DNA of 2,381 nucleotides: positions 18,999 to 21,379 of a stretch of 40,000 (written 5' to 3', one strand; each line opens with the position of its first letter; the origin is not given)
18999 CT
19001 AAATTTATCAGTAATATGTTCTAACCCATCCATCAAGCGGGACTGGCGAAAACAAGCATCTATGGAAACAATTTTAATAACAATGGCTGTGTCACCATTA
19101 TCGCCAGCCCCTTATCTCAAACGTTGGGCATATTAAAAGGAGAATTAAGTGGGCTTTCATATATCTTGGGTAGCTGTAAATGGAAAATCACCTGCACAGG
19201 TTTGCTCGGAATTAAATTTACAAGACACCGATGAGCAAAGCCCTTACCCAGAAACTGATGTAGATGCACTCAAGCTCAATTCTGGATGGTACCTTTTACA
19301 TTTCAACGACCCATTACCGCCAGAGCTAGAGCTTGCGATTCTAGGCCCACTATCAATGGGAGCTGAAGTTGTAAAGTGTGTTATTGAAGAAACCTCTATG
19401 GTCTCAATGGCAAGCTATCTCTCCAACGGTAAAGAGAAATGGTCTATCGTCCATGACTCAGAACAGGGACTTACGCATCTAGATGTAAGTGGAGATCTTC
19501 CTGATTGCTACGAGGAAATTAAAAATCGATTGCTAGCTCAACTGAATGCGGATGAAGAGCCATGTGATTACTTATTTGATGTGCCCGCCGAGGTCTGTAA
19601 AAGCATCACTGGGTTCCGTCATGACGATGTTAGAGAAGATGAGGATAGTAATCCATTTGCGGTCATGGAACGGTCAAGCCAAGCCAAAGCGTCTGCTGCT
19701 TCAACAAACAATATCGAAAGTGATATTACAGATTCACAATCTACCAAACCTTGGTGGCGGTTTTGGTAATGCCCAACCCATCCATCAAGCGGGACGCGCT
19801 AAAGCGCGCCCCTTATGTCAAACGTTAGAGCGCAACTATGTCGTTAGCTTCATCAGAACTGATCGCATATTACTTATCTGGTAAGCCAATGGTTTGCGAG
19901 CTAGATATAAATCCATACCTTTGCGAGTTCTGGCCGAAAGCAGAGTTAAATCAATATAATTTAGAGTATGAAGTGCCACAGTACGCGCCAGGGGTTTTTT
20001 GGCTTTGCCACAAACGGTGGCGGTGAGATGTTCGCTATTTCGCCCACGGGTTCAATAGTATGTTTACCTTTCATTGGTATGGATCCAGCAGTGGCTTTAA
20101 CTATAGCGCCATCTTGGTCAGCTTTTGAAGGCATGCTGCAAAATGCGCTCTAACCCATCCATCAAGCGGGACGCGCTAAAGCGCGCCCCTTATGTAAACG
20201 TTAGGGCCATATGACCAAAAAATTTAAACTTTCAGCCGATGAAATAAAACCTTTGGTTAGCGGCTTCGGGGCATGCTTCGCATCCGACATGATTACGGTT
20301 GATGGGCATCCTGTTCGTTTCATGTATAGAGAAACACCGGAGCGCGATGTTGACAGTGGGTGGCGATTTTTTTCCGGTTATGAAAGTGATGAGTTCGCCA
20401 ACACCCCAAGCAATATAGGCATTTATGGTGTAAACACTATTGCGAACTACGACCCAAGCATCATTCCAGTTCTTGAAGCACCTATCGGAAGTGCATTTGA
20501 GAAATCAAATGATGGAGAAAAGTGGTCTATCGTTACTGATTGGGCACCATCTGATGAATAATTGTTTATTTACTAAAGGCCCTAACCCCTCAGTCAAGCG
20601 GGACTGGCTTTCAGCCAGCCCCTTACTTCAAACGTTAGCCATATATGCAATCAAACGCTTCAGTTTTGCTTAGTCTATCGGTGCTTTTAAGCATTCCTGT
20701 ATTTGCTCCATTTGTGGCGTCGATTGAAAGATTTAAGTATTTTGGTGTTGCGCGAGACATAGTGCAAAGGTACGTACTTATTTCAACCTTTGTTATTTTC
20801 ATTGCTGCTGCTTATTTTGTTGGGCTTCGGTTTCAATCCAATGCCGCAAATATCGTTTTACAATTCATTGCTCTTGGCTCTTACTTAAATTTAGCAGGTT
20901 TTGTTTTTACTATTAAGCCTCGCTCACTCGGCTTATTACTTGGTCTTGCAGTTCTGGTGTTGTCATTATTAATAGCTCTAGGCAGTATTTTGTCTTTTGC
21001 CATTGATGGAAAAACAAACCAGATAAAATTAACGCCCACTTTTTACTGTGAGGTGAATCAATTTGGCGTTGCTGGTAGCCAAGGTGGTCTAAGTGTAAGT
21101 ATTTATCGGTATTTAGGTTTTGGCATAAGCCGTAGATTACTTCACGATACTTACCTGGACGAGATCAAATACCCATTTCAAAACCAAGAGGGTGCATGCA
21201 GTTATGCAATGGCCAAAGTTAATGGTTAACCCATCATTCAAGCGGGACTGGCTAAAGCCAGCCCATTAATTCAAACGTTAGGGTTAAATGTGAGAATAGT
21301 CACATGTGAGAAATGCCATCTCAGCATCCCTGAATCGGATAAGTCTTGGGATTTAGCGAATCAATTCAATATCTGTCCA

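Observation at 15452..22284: Complete chromosomal integron with eleven cassettes of almost entirely unknown function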

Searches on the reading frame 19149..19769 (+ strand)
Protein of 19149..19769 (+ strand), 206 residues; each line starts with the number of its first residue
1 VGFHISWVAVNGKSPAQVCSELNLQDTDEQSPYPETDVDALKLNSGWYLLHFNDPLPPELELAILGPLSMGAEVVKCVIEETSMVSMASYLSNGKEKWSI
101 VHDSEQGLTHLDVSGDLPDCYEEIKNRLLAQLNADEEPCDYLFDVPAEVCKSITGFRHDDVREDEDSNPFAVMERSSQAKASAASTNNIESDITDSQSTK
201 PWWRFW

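Call 6: search_protein_families(library=ncbifam, proteins=[window:19149-19769:+], max_evalue=0.01)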
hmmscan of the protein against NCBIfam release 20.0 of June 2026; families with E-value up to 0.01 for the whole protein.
window:19149-19769:+ (206 aa): 0 families

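Call 7: search_protein_families(library=pfam, proteins=[window:19149-19769:+], max_evalue=0.01)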
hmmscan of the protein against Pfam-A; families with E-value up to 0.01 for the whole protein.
window:19149-19769:+ (206 aa): 0 families

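Call 26: search_protein_families(library=padloc, proteins=[window:19149-19769:+], max_evalue=0.1)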
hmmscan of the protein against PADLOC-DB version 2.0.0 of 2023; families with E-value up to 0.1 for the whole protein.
window:19149-19769:+ (206 aa): 0 families

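Call 27: search_protein_families(library=pfam, proteins=[window:19149-19769:+], max_evalue=10)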
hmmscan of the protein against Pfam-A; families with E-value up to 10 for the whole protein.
window:19149-19769:+ (206 aa): 1 family
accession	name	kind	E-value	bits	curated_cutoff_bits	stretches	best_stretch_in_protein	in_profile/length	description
PF18088.7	Glyco_H_20C_C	-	0.076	13.3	27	1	92-151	22-81/194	Glycoside Hydrolase 20C C-terminal domain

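Call 28: find_homologous_proteins(query=window:19149-19769:+, max_evalue=0.001)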
Query window:19149-19769:+ (206 aa): 23 proteins with E <= 0.001 among 176 candidates.
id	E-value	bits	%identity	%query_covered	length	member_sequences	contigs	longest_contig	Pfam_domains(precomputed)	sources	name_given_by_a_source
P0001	6.4e-137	472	100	100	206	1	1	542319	-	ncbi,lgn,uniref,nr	ncbi:hypothetical protein [Methylophilus sp. 14]|uniref:hypothetical protein n=1 Tax=Methylophilus s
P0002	2.1e-134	464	98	100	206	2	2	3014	-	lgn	-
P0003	4.6e-130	449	95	100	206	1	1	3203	-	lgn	-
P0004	2.1e-129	447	95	100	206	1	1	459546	-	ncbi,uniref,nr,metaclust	ncbi:hypothetical protein [Methylophilus sp. Leaf414]|uniref:hypothetical protein n=1 Tax=Methylophi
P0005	2.6e-105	369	74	100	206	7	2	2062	-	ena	-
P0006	8.1e-105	367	73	100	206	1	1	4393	-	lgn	-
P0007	7.4e-104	364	73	100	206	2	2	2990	-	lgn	-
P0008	4.7e-101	355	71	100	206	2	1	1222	-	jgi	jgi:hypothetical protein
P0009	1.8e-72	261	55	100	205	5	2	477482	-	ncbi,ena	-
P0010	1.5e-71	258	57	100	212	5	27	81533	-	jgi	jgi:hypothetical protein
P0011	1.0e-68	249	57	100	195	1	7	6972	-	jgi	jgi:hypothetical protein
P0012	5.3e-68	247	55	100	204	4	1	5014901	-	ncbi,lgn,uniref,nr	ncbi:hypothetical protein CLU86_0599 [Acidovorax sp. 62]|uniref:hypothetical protein n=1 Tax=Acidovo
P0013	1.7e-66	242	53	100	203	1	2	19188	-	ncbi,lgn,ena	-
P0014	1.6e-61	226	44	86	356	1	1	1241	-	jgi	-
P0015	3.8e-50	188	50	85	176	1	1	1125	-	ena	-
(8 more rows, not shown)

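Call 34: find_encoding_contigs(protein=P0001, flank=10000, max_places=3)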
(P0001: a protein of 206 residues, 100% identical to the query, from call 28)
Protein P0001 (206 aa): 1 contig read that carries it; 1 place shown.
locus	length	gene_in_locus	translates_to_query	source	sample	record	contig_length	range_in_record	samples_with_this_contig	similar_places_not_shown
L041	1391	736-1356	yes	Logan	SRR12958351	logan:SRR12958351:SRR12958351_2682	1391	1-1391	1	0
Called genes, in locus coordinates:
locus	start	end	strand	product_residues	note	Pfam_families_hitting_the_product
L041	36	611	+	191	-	-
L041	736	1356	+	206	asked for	-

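Call 35: find_encoding_contigs(protein=P0004, flank=10000, max_places=2)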
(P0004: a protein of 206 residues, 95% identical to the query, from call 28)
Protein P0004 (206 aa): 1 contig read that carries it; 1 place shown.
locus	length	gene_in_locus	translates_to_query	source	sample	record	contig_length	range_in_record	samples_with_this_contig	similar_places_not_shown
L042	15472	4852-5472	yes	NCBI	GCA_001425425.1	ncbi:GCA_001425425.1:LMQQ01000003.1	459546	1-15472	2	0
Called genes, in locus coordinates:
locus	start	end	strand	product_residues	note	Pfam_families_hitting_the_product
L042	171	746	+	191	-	-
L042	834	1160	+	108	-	-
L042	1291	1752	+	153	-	-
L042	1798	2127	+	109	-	-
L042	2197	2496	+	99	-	-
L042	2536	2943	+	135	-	-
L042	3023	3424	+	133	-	PF06271:RDD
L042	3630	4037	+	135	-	PF21837:DUF6896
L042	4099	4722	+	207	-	PF06877:RraB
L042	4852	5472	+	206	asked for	-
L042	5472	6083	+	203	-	-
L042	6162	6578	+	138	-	-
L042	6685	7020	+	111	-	-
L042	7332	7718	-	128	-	-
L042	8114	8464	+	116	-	-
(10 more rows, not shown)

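Call 36: find_encoding_contigs(protein=P0012, flank=8000, max_places=2)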
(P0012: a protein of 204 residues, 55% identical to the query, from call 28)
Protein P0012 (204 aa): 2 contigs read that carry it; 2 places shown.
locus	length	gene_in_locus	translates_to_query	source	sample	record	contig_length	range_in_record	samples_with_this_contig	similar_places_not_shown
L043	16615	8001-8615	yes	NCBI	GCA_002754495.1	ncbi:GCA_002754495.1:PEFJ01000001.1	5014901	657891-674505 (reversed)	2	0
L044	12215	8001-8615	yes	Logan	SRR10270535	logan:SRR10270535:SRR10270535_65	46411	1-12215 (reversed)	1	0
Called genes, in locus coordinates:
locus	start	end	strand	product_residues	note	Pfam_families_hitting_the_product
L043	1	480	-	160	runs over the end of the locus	PF05926:Phage_GPL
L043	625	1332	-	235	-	PF05944:Phage_term_smal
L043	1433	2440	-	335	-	PF05125:Phage_cap_P2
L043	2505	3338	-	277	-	PF05929:Phage_GPO_N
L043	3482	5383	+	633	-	PF06056:Terminase_5, PF03237:Terminase_6N, PF17289:Terminase_6C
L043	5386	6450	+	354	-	PF04860:Phage_portal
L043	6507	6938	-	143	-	-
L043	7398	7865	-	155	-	-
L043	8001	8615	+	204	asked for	-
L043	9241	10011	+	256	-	PF00106:adh_short, PF08659:KR, PF13561:adh_short_C2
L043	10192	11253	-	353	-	PF00724:Oxidored_FMN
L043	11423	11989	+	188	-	-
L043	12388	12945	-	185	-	-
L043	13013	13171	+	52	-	-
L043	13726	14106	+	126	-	PF00072:Response_reg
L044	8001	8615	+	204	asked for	-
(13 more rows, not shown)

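Call 37: find_encoding_contigs(protein=P0009, flank=8000, max_places=2)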
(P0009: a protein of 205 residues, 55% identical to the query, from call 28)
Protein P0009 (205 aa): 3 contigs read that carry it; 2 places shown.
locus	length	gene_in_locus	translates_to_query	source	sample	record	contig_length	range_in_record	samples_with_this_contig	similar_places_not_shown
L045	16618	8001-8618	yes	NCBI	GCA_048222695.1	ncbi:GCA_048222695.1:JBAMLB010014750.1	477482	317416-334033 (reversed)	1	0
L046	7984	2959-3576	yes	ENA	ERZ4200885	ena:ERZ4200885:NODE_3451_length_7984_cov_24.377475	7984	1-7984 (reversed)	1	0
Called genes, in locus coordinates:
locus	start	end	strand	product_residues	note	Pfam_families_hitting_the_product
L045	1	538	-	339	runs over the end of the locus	PF00814:TsaD, PF22521:HypF_C_2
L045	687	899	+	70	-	PF01165:Ribosomal_S21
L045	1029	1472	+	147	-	PF09424:YqeY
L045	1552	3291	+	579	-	PF01807:Zn_ribbon_DnaG, PF08275:DNAG_N, PF01751:Toprim, PF13155:Toprim_2, PF13362:Toprim_3 (weak), PF13662:Toprim_4, PF10410:DnaB_bind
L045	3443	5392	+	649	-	PF03979:Sigma70_r1_1, PF00140:Sigma70_r1_2, PF04546:Sigma70_ner, PF04542:Sigma70_r2, PF04539:Sigma70_r3, PF04545:Sigma70_r4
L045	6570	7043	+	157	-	-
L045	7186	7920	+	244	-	-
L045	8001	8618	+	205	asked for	-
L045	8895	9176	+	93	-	-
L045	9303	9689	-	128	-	-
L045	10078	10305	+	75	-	-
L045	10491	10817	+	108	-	-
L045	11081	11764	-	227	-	-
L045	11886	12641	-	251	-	-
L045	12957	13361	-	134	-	-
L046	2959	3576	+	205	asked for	-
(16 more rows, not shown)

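Call 39: predict_structure(alignment_id=A5)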
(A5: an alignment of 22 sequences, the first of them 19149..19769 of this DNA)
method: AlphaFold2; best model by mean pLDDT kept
length: 206 residues; sequences in the alignment: 22
mean_pLDDT: 86.8   pTM: 0.80
mean pLDDT of the five models: 86.8, 86.5, 86.5, 86.4, 86.2
residues with pLDDT >= 90: 154; 70-90: 20; 50-70: 5; < 50: 27
segments of 3 or more residues with pLDDT < 50: 179-201, 204-206
pLDDT, mean of each block of 10 residues (from residue 1): 85 97 94 92 97 92 96 97 94 98 95 98 98 93 98 95 91 78 36 36 49
secondary structure, 60 per line:
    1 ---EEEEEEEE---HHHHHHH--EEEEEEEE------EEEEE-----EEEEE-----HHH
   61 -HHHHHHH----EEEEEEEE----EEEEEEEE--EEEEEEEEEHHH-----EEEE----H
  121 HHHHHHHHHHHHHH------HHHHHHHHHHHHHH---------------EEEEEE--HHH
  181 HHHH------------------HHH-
elements in order: E4-11 H15-21 E24-31 E38-42 E48-52 H62-68 E73-80 E85-92 E95-103 E112-115 H120-134 H141-154 E170-175 H178-184

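Call 44: fold_search(model_id=the predicted structure, library=pdb)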
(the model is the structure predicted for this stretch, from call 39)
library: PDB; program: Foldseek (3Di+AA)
matches with E <= 10: 555; with E <= 0.001: 0
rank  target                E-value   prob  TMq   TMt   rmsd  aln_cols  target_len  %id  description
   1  3et6_B                2.2e-02  0.21  0.17  0.19  13.8       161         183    8  The crystal structure of the catalytic domain of a eukaryotic guanylate cyclase (released 2008-10-14)
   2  4g59_C                7.3e-02  0.21  0.23  0.19  13.9       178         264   13  Crystal structure of the murine cytomegalovirus MHC-I homolog m152 with ligand RAE-1 gamma (released 2012-12-19)
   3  1cjk_A                1.3e-01  0.07  0.16  0.17  17.5       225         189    9  COMPLEX OF GS-ALPHA WITH THE CATALYTIC DOMAINS OF MAMMALIAN ADENYLYL CYCLASE: COMPLEX WITH ADENOSINE 5'-(ALPHA THIO)-T (released 1999-08-31)
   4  8rza_A                1.8e-01  0.16  0.16  0.08  10.9       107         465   10  Ribonuclease W (released 2024-11-06)
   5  8um5                  2.0e-01  0.13  0.20  0.10  15.1       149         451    8  X-ray structure of human SHIP1 Ptase-C2 domains covalently bound to TREAT-AD (TAD) compound TAD-58547 (released 2024-10-23)
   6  1lqm_H                2.2e-01  0.66  0.17  0.36   4.2        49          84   12  ESCHERICHIA COLI URACIL-DNA GLYCOSYLASE COMPLEX WITH URACIL-DNA GLYCOSYLASE INHIBITOR PROTEIN (released 2002-11-10)
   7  3ile                  2.5e-01  0.12  0.19  0.24  14.3       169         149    9  Crystal structure of ORF157-E86A of Acidianus filamentous virus 1 (released 2010-03-23)
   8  4wjw_B                2.7e-01  0.28  0.23  0.09   7.9       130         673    8  Crystal Structure of the Chs5-Chs6 Exomer Cargo Adaptor Complex Bound to portion of Chs3 (released 2014-10-15)
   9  6jt2_A                2.7e-01  0.12  0.18  0.09   8.3       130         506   10  Structure of human soluble guanylate cyclase in the NO activated state (released 2019-09-04)
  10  2eig_A                3.2e-01  0.12  0.18  0.16  14.0       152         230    9  Lotus tetragonolobus seed lectin (Isoform) (released 2008-03-04)
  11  6sen_A                3.2e-01  0.02  0.10  0.10  16.3       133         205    9  TEAD4 bound to a FAM181A peptide (released 2019-11-20)
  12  3ild                  3.4e-01  0.07  0.17  0.22  16.0       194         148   10  Structure of ORF157-K57A from Acidianus filamentous virus 1 (released 2010-03-23)
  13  1uzy_B                3.4e-01  0.03  0.12  0.11  14.4       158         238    9  Erythrina crystagalli lectin (released 2004-06-22)
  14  2ijr                  4.1e-01  0.44  0.25  0.19   5.8        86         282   16  Crystal structure of a protein api92 from Yersinia pseudotuberculosis, Pfam DUF1281 (released 2006-10-31)
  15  4dvz                  4.1e-01  0.12  0.16  0.08  15.5       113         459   17  Crystal structure of the Helicobacter pylori CagA oncoprotein (released 2012-07-25)
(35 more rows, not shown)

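Call 69: search_dna_similar(query=window:19149-19769:+, collection=phages, mode=protein, max_evalue=0.001)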
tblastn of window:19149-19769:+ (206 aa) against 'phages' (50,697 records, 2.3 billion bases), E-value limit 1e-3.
No match.

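Call 72: fold_search(model_id=the predicted structure, library=viral)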
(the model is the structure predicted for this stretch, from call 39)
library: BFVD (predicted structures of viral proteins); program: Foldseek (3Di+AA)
matches with E <= 10: 1089; with E <= 0.001: 3
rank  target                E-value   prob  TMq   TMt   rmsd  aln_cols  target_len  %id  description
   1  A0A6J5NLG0            3.6e-04  0.99  0.35  0.33  17.1       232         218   13  YubB ferredoxin-like domain-containing protein [uncultured Caudovirales phage]
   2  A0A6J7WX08            4.3e-04  0.95  0.25  0.22  12.3       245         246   11  YubB ferredoxin-like domain-containing protein [uncultured Caudovirales phage]
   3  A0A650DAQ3            5.5e-04  0.99  0.34  0.38   9.3       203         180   14  (no name in the UniProt tables at hand)
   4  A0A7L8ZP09            1.1e-03  1.00  0.29  0.48   6.9       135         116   12  Uncharacterized protein [Erwinia phage pEa_SNUABM_47]
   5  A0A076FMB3            2.7e-03  0.97  0.31  0.24  13.4       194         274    9  YubB ferredoxin-like domain-containing protein [Aureococcus anophagefferens virus]
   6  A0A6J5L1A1            2.7e-03  0.93  0.34  0.28  31.1       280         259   11  YubB ferredoxin-like domain-containing protein [uncultured Caudovirales phage]
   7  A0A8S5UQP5            2.9e-03  0.96  0.29  0.44   8.2       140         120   13  Uncharacterized protein [Podoviridae sp. ctQyH19]
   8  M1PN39                3.5e-03  0.84  0.28  0.26  14.5       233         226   11  YubB ferredoxin-like domain-containing protein [Moumouvirus goulette]
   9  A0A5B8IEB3            4.9e-03  0.89  0.27  0.37  10.0       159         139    9  YubB ferredoxin-like domain-containing protein [Mimiviridae sp. ChoanoV1]
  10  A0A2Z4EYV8            7.5e-03  0.77  0.25  0.18  12.6       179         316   13  (no name in the UniProt tables at hand)
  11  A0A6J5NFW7            9.0e-03  0.93  0.29  0.27  10.9       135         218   14  YubB ferredoxin-like domain-containing protein [uncultured Caudovirales phage]
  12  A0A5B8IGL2            1.1e-02  0.90  0.34  0.39  11.1       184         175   12  YubB ferredoxin-like domain-containing protein [Mimiviridae sp. ChoanoV1]
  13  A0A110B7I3            2.3e-02  0.80  0.28  0.39  15.7       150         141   14  (no name in the UniProt tables at hand)
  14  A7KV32                2.3e-02  0.77  0.32  0.33  11.2       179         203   12  (no name in the UniProt tables at hand)
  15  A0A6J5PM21            2.3e-02  0.66  0.29  0.26   9.1       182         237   16  YubB ferredoxin-like domain-containing protein [uncultured Caudovirales phage]
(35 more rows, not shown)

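Call 99: search_protein_representatives(alignment_id=A5)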
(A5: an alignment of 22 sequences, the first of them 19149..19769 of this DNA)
Query: 22 sequences, 206 profile positions. Proteins with E-value up to 0.001 (for the whole library): 2091; up to 1e-10: 1645; up to 1e-30: 597. The best 150 are listed.
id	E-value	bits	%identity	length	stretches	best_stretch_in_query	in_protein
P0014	1.3e-103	361.6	-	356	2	1-176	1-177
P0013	1.3e-81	289.7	-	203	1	1-206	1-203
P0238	2.4e-65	236.5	-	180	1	1-176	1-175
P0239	5.7e-60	219.0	-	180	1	1-178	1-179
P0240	4.3e-56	206.3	-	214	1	1-177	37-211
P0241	6.8e-56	205.7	-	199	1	1-179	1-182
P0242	2.5e-55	203.9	-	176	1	1-175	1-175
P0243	7.4e-55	202.3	-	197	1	1-182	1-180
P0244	1.7e-54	201.1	-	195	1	1-179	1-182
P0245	6.2e-54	199.3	-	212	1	1-178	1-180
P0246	1.2e-53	198.4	-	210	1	1-159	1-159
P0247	2.7e-53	197.2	-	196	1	1-178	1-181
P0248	2.9e-53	197.1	-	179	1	1-174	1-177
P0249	3.8e-53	196.7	-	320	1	1-175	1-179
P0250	5.6e-53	196.2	-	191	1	1-179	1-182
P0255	6.0e-52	192.8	-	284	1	1-177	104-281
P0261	3.8e-51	190.2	-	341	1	1-177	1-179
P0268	1.6e-50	188.1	-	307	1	1-184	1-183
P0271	7.8e-50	185.9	-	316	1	1-182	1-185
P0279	4.0e-49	183.6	-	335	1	1-179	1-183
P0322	1.8e-46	174.9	-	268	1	1-161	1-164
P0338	1.6e-45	171.8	-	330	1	1-177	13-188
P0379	8.4e-44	166.2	-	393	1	1-192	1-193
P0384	1.7e-43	165.2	-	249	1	1-179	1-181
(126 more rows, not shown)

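Call 100: search_protein_families(library=pfam, proteins=[P0249, P0261, P0268, P0271, P0279, P0338, P0379, P0255, P0322, P0384], max_evalue=0.01)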
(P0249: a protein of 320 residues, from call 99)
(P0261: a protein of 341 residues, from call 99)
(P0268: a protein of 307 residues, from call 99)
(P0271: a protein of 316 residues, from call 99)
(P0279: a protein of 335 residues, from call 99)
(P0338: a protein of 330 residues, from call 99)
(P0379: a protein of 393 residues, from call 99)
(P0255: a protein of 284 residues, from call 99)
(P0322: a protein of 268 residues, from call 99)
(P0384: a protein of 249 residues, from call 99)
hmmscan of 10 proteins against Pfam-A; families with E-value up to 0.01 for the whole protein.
P0249 (320 aa): 0 families

P0261 (341 aa): 0 families

P0268 (307 aa): 1 family
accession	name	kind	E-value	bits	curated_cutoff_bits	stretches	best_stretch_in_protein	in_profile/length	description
PF16767.10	KinB_sensor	-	0.0096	16.8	27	0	96-134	77-115/122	Sensor domain of alginate biosynthesis sensor protein KinB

P0271 (316 aa): 0 families

P0279 (335 aa): 0 families

P0338 (330 aa): 0 families

P0379 (393 aa): 0 families

P0255 (284 aa): 1 family
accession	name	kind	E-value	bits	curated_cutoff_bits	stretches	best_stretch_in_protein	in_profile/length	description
PF20062.4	DUF6461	-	0.0013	18.7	23.2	1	134-200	66-135/215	Family of unknown function (DUF6461)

P0322 (268 aa): 0 families

P0384 (249 aa): 0 families

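Call 102: search_protein_families(library=pfam, alignment_id=A10, max_evalue=0.01)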
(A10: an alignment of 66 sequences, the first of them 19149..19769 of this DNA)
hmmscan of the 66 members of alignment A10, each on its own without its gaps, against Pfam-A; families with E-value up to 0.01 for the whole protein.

A. member 1, window:19149-19769:+ (206 aa): 0 families

B. families by the number of members that match (of 66 scanned): 2 families
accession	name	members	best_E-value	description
PF20062.4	DUF6461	3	3.7e-05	Family of unknown function (DUF6461)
PF06024.17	Orf78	1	0.0062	Orf78 (ac78)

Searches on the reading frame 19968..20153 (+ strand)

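Call 9: search_protein_families(library=pfam, proteins=[window:19968-20153:+], max_evalue=0.05)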
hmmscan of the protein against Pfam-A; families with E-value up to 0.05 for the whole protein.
window:19968-20153:+ (61 aa): 1 family
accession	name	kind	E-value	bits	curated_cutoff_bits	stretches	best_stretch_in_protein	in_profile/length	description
PF09346.15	SMI1_KNR4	-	0.013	16.5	25.4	1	8-53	76-122/125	SMI1 / KNR4 family (SUKH-1)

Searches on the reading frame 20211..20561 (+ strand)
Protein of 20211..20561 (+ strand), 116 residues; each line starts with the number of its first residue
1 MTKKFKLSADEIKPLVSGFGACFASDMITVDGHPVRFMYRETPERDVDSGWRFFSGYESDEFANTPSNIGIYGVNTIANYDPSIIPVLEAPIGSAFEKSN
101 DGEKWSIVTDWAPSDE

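Call 6: search_protein_families(library=ncbifam, proteins=[window:20211-20561:+], max_evalue=0.01)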
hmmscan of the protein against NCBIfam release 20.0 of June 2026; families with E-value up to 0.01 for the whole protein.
window:20211-20561:+ (116 aa): 0 families

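Call 7: search_protein_families(library=pfam, proteins=[window:20211-20561:+], max_evalue=0.01)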
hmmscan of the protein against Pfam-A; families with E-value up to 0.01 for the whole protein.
window:20211-20561:+ (116 aa): 2 families
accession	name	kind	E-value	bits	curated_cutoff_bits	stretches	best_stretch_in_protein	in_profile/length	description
PF09951.15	Imm33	-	5.7e-34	116.2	25.4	1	22-103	1-82/87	Immunity protein Imm33 domain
PF24719.1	Imm33-like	-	0.0058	16.9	27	1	38-102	36-96/103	Imm33-like domain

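Call 26: search_protein_families(library=padloc, proteins=[window:20211-20561:+], max_evalue=0.1)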
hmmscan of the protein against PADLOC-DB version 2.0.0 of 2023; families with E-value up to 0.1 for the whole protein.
window:20211-20561:+ (116 aa): 0 families

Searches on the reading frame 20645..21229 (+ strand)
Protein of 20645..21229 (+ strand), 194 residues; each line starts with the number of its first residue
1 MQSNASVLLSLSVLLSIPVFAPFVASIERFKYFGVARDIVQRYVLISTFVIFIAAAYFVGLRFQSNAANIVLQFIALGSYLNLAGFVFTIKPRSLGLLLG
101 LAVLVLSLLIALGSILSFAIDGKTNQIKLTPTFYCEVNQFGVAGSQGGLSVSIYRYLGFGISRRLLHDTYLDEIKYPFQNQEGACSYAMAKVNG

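Call 6: search_protein_families(library=ncbifam, proteins=[window:20645-21229:+], max_evalue=0.01)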
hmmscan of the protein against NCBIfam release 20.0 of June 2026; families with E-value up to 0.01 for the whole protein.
window:20645-21229:+ (194 aa): 0 families

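Call 7: search_protein_families(library=pfam, proteins=[window:20645-21229:+], max_evalue=0.01)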
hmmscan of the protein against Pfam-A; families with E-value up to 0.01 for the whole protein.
window:20645-21229:+ (194 aa): 0 families

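Call 26: search_protein_families(library=padloc, proteins=[window:20645-21229:+], max_evalue=0.1)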
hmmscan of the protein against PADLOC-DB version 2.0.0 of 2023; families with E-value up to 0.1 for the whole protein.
window:20645-21229:+ (194 aa): 0 families

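Call 27: search_protein_families(library=pfam, proteins=[window:20645-21229:+], max_evalue=10)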
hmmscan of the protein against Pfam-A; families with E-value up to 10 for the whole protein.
window:20645-21229:+ (194 aa): 2 families
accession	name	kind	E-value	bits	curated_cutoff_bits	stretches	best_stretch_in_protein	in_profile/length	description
PF10060.15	DUF2298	-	0.32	10.3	27.8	1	5-110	331-434/488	Uncharacterized membrane protein (DUF2298)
PF11992.13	TgpA_N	-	3.3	7.1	30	1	10-113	54-145/333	TgpA N-terminal domain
